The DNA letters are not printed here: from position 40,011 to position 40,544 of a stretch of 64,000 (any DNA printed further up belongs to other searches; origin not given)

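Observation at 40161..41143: Small 79-aa ORF translationally coupled (GTGA overlap) to a CobB-like sirtuin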

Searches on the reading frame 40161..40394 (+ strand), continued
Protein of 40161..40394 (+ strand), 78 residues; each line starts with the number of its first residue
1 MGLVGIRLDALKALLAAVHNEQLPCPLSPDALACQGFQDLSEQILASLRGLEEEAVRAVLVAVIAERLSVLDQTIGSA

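Call 40: search_solved_structures(query=A3, max_evalue=1)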
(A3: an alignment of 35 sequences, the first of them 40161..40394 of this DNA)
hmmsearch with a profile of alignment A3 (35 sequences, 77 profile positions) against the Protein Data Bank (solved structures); distinct sequences matched with E-value up to 1: 4.
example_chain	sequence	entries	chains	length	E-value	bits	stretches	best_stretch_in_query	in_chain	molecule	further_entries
2dzi_A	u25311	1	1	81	0.19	15.1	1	9-40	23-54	Ubiquitin-like protein 4A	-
7ru9_E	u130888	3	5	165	0.44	14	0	9-40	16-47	Ubiquitin-like protein 4A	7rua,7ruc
9b9v_A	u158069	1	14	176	0.51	13.8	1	10-59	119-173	Zinc finger and BTB domain-containing protein 9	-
6e31_A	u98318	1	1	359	0.63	13.5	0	38-73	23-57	Rap1-interacting adapter molecule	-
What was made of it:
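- Tried and rejected: Profile search of PDB sequences: nothing below E = 0.19 (call 40).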

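Call 42: search_protein_families(library=ncbifam, proteins=[P0133, P0107, P0145, P0136, P0137, P0138, P0010, P0026], max_evalue=0.01)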
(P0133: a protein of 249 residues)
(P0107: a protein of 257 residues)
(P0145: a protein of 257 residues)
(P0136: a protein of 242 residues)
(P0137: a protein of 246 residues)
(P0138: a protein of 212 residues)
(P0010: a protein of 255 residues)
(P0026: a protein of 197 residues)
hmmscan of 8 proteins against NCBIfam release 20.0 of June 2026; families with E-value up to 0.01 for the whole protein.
P0133 (249 aa): 9 families
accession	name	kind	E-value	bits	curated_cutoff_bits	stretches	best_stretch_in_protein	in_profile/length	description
NF038319.1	DISARM_DrmC_I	equivalog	4.5e-44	150.7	133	1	5-241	4-235/236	DISARM system phospholipase D-like protein DrmC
NF008427.0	PRK11263.1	equivalog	4.1e-11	42.6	281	2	98-213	27-135/409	cardiolipin synthase ClsB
NF010492.0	PRK13912.1-3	equivalog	1.7e-08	34.2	297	1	181-233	113-164/178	nuclease NucT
NF010491.0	PRK13912.1-2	equivalog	1.3e-06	28.3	225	1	185-223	118-156/180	nuclease NucT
TIGR04265.1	bac_cardiolipin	equivalog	2.7e-06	26.6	290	1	190-238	400-448/483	cardiolipin synthase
NF009107.0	PRK12452.1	equivalog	0.00014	20.7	787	1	72-223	329-459/509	cardiolipin synthase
NF010493.0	PRK13912.1-4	equivalog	0.00016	21.7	351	1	100-229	37-153/171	nuclease NucT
NF006946.0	PRK09428.1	equivalog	0.00071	18.6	314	1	189-228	355-394/451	CDP-diacylglycerol--serine O-phosphatidyltransferase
NF010490.0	PRK13912.1-1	equivalog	0.0017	18.5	211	1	189-222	105-137/159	nuclease NucT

P0107 (257 aa): 4 families
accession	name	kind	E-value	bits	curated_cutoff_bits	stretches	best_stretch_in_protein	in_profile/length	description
NF038319.1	DISARM_DrmC_I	equivalog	4.1e-43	147.6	133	1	13-244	9-235/236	DISARM system phospholipase D-like protein DrmC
NF008427.0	PRK11263.1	equivalog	8.9e-05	21.7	281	1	191-247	287-343/409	cardiolipin synthase ClsB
NF010490.0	PRK13912.1-1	equivalog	0.0055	16.8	211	0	193-229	105-141/159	nuclease NucT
NF006946.0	PRK09428.1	equivalog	0.0057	15.6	314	1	193-231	356-394/451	CDP-diacylglycerol--serine O-phosphatidyltransferase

P0145 (257 aa): 5 families
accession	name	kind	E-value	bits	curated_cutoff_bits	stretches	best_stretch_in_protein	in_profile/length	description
NF038319.1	DISARM_DrmC_I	equivalog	1.6e-44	152.2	133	1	15-247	8-235/236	DISARM system phospholipase D-like protein DrmC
NF008427.0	PRK11263.1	equivalog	3.2e-09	36.3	281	1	191-247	284-340/409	cardiolipin synthase ClsB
TIGR04265.1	bac_cardiolipin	equivalog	0.0025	16.8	290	1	195-241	399-445/483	cardiolipin synthase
NF006946.0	PRK09428.1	equivalog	0.0026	16.7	314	1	192-234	352-394/451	CDP-diacylglycerol--serine O-phosphatidyltransferase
NF010493.0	PRK13912.1-4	equivalog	0.008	16.2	351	0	196-240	114-158/171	nuclease NucT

P0136 (242 aa): 1 family
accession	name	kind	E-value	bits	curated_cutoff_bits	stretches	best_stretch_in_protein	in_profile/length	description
NF038319.1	DISARM_DrmC_I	equivalog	1.3e-08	34.7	133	1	8-232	3-235/236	DISARM system phospholipase D-like protein DrmC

P0137 (246 aa): 1 family
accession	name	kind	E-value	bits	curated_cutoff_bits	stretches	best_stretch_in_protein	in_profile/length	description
NF038319.1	DISARM_DrmC_I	equivalog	3.7e-09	36.5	133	1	7-230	3-235/236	DISARM system phospholipase D-like protein DrmC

P0138 (212 aa): 0 families

P0010 (255 aa): 3 families
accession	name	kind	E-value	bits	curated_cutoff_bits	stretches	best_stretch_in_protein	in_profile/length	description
NF040771.1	AAH_UGLYAH2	exception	0.00075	18.8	350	1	128-202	185-256/267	bifunctional allantoicase/(S)-ureidoglycine aminohydrolase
NF008376.0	PRK11171.1-5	equivalog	0.0024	17.1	338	1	126-183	188-244/278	(S)-ureidoglycine aminohydrolase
TIGR03214.2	ura-cupin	equivalog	0.0059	16.1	200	1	126-204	44-121/249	(S)-ureidoglycine aminohydrolase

P0026 (197 aa): 1 family
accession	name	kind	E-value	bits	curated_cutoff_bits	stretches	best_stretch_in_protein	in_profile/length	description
NF008373.0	PRK11171.1-2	equivalog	0.0042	16.3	445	1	128-190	75-139/274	(S)-ureidoglycine aminohydrolase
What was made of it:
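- Those fusion proteins pass NCBIfam DISARM_DrmC_I at 148-152 bits against a cutoff of 133 (call 42).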

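Call 60: search_protein_families(library=pfam, proteins=[L014:6222-7115:+, L021:1574-2464:+, L044:6216-6746:+, L051:2414-3049:+, L078:3663-5180:+, L070:6212-7294:+, L076:4691-5944:+, L082:6256-9210:+, L033:6239-7021:+, L054:6229-6909:+], max_evalue=0.001)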
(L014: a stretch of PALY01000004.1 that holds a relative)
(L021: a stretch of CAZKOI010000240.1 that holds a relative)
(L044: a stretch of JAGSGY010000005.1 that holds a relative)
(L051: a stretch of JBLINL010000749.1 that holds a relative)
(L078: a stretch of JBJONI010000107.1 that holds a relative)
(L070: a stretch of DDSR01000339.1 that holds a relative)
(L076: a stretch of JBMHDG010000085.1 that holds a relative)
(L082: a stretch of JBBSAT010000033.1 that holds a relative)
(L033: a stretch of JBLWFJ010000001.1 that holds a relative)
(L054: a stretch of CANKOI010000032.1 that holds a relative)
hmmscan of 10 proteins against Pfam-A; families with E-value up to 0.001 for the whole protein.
L014:6222-7115:+ (298 aa): 1 family
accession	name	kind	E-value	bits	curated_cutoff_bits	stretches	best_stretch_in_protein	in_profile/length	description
PF02628.20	COX15-CtaA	-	1.2e-33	117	29.9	1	6-284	2-321/322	Cytochrome oxidase assembly protein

L021:1574-2464:+ (297 aa): 1 family
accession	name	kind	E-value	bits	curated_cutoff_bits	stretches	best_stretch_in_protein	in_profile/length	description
PF02628.20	COX15-CtaA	-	1.1e-39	136.8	29.9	1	6-285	2-322/322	Cytochrome oxidase assembly protein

L044:6216-6746:+ (177 aa): 0 families

L051:2414-3049:+ (212 aa): 1 family
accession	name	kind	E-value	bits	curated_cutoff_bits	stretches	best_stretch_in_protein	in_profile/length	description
PF00583.31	Acetyltransf_1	-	0.00012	22.8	20.7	1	105-194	19-116/116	Acetyltransferase (GNAT) family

L078:3663-5180:+ (506 aa): 0 families

L070:6212-7294:+ (361 aa): 1 family
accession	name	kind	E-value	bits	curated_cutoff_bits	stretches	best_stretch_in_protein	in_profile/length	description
PF04326.19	SLFN_AlbA_2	-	4.6e-15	56.6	25.3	1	29-162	1-117/118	Schlafen, AlbA_2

L076:4691-5944:+ (418 aa): 0 families

L082:6256-9210:+ (985 aa): 8 families
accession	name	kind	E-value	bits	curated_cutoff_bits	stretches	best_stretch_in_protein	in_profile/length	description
PF02518.31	HATPase_c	-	2.4e-22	79.9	26.4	1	870-976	2-109/111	Histidine kinase-, DNA gyrase B-, and HSP90-like ATPase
PF00989.32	PAS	-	2.3e-09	37.7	22.6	1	432-529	3-99/113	PAS fold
PF13426.13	PAS_9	-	3.6e-08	34.1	27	1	446-542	6-102/103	PAS domain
PF00512.31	HisKA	-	8.6e-08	32.6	26.9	1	751-822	1-64/66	His Kinase A (phospho-acceptor) domain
PF13581.12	HATPase_c_2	-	1.9e-07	31.6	27.4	1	868-959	26-113/127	Histidine kinase-like ATPase domain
PF01590.32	GAF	-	1.9e-06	28.8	22.4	1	587-736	1-133/133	GAF domain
PF13185.12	GAF_2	-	6.7e-05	23.6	28.6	1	586-737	2-136/136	GAF domain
PF13188.13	PAS_8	-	0.00016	21.9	21.8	0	308-351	3-43/65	PAS domain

L033:6239-7021:+ (261 aa): 1 family
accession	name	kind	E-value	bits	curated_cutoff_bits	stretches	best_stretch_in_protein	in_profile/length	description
PF01713.27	Smr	-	1.5e-21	76.8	25.7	1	185-260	1-77/77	Smr domain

L054:6229-6909:+ (227 aa): 2 families
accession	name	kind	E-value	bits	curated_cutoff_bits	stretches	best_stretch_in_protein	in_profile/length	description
PF12850.12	Metallophos_2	-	1.1e-10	42.2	27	1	172-211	99-138/154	Calcineurin-like phosphoesterase superfamily domain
PF00149.33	Metallophos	-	2.6e-06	28.4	21.5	1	5-113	4-116/191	Calcineurin-like phosphoesterase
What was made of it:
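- One other family member (L051) is coupled in the same way to a GNAT acetyltransferase (call 60). Another family member is coupled to a GNAT (call 60).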

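Call 62: find_homologous_proteins(query=A3, max_evalue=0.001)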
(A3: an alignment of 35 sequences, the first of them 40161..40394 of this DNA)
Query A3 (35 sequences) (78 aa, profile of the alignment): 802 proteins with E <= 0.001 among 6022 candidates; the best 120 are listed.
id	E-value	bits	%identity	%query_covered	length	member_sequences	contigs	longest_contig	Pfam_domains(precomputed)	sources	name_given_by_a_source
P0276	1.4e-27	113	54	87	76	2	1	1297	-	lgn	-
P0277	1.6e-26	110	43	90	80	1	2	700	-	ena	-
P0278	2.9e-26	109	60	86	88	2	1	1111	-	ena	-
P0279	6.5e-26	108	42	85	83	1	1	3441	-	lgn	-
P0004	6.9e-26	108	55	86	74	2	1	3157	-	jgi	-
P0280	7.1e-26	108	51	65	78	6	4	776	-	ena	-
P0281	9.2e-26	108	52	86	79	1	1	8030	-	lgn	-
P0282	9.7e-26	107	50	85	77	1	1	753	-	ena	-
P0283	1.1e-25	107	50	85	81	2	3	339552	-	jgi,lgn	jgi:hypothetical protein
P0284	1.2e-25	107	60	86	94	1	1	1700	-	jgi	jgi:hypothetical protein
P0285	1.3e-25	107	57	88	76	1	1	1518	-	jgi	jgi:hypothetical protein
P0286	1.4e-25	107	47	87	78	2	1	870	-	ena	-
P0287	1.5e-25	107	48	86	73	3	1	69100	-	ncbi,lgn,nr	ncbi:MAG: hypothetical protein EP330_18995 [Deltaproteobacteria bacterium]|nr:MAG: hypothetical prot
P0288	1.7e-25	107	54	86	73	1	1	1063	-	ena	-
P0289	1.8e-25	107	44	81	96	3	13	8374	-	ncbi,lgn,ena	ncbi:MAG TPA: hypothetical protein VIL20_22460 [Sandaracinaceae bacterium]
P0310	8.7e-25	104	48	85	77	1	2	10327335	-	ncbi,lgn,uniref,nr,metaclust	ncbi:hypothetical protein [Sandaracinus amylolyticus]|uniref:Uncharacterized protein n=1 Tax=Sandara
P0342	3.2e-24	103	48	85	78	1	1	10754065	-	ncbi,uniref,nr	ncbi:hypothetical protein [Sandaracinus amylolyticus]|uniref:hypothetical protein n=1 Tax=Sandaracin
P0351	4.2e-24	102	45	88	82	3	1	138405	-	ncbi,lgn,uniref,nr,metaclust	ncbi:hypothetical protein PPSIR1_16730 [Plesiocystis pacifica SIR-1]|uniref:Uncharacterized protein 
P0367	5.8e-24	102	45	86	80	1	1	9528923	-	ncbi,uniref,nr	ncbi:hypothetical protein G6O69_24530 [Pseudenhygromyxa sp. WMMC2535]|uniref:hypothetical protein n=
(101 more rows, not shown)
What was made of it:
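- They include Sandaracinus, Plesiocystis, Enhygromyxa and Pseudenhygromyxa (call 62).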

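Call 63: find_encoding_contigs(protein=P0310, flank=3500, max_places=1)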
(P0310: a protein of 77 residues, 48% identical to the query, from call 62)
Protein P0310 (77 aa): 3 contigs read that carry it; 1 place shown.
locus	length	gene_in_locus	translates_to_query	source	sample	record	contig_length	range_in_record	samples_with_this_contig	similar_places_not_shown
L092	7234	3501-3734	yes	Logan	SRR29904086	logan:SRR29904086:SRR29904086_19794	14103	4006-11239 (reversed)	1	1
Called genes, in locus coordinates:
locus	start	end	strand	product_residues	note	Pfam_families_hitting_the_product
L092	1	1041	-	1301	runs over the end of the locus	?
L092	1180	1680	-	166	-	-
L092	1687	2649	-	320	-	-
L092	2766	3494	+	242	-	-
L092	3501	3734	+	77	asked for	-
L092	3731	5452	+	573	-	PF25794:SACS (faint), PF02518:HATPase_c, PF13589:HATPase_c_3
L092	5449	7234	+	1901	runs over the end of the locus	-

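Call 64: find_encoding_contigs(protein=P0351, flank=3500, max_places=1)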
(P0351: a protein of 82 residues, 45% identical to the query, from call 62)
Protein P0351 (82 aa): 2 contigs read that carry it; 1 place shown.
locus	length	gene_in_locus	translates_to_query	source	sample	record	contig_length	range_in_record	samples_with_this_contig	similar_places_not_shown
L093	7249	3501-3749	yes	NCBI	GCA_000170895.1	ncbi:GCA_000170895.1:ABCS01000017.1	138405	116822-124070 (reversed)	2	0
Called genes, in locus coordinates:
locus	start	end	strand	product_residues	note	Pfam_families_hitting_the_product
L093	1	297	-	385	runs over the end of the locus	-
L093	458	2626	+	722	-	PF11617:Cu-binding_MopE (weak), PF00884:Sulfatase, PF16347:SGSH_C (weak)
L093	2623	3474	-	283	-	PF00459:Inositol_P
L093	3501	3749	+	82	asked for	-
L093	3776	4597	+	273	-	PF01713:Smr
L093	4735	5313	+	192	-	-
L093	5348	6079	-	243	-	PF13417:GST_N_3, PF10568:Tom37, PF13409:GST_N_2 (weak), PF17172:GST_N_4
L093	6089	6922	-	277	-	PF00106:adh_short, PF08659:KR, PF13561:adh_short_C2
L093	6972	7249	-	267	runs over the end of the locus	PF01553:Acyltransferase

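Call 65: find_encoding_contigs(protein=P0367, flank=3500, max_places=1)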
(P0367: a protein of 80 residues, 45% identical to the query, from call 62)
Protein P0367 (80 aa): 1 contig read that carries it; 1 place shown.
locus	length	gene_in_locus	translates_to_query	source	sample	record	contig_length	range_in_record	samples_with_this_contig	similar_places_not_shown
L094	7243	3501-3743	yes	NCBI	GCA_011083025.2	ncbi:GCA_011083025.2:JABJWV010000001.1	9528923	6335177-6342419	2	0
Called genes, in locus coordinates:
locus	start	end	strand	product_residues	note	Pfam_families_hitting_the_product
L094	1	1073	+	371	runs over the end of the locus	PF13795:HupE_UreJ_2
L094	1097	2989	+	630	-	PF12228:DUF3604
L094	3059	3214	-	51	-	-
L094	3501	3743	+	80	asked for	-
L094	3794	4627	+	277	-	PF01713:Smr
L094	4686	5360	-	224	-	PF14124:DUF4291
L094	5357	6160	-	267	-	PF01553:Acyltransferase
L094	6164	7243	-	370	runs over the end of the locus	-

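Call 67: find_encoding_contigs(protein=P0342, flank=9000, max_places=1)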
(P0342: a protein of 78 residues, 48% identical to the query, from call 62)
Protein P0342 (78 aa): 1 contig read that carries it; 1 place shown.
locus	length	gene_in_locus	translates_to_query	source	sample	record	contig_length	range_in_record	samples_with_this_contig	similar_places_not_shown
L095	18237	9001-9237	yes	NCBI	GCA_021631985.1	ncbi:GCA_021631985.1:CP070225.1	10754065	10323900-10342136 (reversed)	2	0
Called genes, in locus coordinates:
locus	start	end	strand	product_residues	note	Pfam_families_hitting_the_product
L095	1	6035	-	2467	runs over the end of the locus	-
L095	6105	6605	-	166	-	-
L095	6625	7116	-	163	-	-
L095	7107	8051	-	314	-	-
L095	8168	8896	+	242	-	-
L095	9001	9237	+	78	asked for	-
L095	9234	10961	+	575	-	PF25794:SACS (faint), PF02518:HATPase_c, PF13589:HATPase_c_3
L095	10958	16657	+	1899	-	-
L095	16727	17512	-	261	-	-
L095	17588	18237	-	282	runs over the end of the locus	PF00702:Hydrolase (weak)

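Call 70: predict_structure(alignment_id=A3)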
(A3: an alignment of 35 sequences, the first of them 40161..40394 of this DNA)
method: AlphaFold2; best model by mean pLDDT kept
length: 78 residues; sequences in the alignment: 35
mean_pLDDT: 91.1   pTM: 0.76
mean pLDDT of the five models: 91.1, 90.8, 89.3, 85.1, 83.0
residues with pLDDT >= 90: 65; 70-90: 10; 50-70: 3; < 50: 0
segments of 3 or more residues with pLDDT < 50: none
pLDDT, mean of each block of 10 residues (from residue 1): 84 96 92 94 93 95 94 78
secondary structure, 60 per line:
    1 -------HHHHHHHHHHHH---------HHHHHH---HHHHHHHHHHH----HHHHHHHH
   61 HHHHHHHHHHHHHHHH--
elements in order: H8-19 H29-34 H38-48 H53-76
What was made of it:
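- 40161..40397 (+): Small ORF of 78 aa plus TGA. It is a four-helix protein of an unannotated Myxococcota family that is homologous to the N-terminal domain of DISARM class I DrmC. AF2 model with pLDDT 91.1 and helices at 8-19, 29-34, 38-48 and 53-76: call 70.
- The AF2 fold is confident (call 70).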
